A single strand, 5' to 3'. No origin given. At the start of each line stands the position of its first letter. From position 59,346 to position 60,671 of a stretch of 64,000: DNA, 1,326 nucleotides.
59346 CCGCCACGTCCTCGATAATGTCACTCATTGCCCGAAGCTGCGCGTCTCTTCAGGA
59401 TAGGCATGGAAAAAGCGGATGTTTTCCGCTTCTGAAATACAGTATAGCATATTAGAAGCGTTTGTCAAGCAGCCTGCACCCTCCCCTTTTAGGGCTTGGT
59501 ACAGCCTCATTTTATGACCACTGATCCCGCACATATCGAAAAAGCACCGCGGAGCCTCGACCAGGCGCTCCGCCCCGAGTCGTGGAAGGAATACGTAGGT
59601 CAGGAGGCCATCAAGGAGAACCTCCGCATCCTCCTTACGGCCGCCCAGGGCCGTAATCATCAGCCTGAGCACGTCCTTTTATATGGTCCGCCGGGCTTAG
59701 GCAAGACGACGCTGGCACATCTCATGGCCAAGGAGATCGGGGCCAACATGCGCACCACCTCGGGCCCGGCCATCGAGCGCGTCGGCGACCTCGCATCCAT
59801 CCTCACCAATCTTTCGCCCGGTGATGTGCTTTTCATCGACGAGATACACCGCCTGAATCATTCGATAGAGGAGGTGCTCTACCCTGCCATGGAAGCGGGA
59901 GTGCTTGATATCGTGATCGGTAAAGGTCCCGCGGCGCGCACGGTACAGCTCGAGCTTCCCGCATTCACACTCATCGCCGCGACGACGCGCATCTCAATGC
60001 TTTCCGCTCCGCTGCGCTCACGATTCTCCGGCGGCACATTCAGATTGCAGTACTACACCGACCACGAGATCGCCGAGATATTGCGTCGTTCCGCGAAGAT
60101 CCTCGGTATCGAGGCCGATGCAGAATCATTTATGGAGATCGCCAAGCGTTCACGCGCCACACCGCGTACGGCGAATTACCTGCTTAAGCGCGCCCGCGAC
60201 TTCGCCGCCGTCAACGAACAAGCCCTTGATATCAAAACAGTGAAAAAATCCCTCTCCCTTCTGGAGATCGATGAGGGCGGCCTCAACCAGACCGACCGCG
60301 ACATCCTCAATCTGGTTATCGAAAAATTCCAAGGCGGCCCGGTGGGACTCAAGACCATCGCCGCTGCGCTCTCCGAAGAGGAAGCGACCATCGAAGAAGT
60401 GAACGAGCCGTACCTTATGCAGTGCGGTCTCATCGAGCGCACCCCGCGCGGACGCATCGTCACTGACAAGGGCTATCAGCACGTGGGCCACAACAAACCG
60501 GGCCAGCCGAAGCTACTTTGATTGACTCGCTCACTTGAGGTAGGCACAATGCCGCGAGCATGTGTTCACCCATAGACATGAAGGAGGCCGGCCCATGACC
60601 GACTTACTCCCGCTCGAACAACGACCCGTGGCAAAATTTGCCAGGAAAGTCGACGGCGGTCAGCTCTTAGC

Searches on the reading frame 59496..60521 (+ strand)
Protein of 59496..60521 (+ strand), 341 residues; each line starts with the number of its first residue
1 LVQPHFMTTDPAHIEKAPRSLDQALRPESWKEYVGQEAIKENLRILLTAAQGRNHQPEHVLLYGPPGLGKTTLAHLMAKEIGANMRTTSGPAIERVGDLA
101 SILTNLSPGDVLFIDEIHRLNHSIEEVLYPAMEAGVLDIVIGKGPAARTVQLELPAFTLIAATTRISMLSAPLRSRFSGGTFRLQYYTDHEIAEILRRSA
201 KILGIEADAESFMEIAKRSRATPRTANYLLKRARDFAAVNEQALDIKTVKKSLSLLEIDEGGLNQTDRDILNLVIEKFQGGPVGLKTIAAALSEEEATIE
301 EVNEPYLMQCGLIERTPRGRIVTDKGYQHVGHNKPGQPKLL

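Call 26: search_protein_families(library=pfam, proteins=[window:59496-60521:+], max_evalue=0.0001)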
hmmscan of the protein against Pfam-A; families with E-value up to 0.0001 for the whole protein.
window:59496-60521:+ (341 aa): 9 families
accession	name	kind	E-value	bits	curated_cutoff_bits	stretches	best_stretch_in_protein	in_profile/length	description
PF05496.18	RuvB_N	-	6.3e-71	237.7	27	1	25-178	1-154/159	Holliday junction DNA helicase RuvB P-loop domain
PF05491.19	RuvB_C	-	2.8e-26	91.7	24.7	1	261-330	2-71/72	RuvB C-terminal winged helix domain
PF17864.7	AAA_lid_4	-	4.9e-22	77.9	27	1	187-259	1-74/74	RuvB AAA lid domain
PF00004.35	AAA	-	9.3e-20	71.8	21.2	1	60-178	1-124/131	ATPase family associated with various cellular activities (AAA)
PF07728.20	AAA_5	-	2e-11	44.5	22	1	59-177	1-139/139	AAA domain (dynein-related subfamily)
PF13191.12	AAA_16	-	3.1e-07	31.5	32.6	1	41-95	10-63/167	AAA ATPase domain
PF06068.19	TIP49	-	1.3e-06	28.3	23.8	0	21-86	13-79/347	TIP49 P-loop domain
PF01078.27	Mg_chelatase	-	5.5e-06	26.4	20.3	0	32-78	4-43/207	Magnesium chelatase, subunit ChlI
PF00931.28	NB-ARC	-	9.5e-05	22.2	23.5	0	54-79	15-40/248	NB-ARC domain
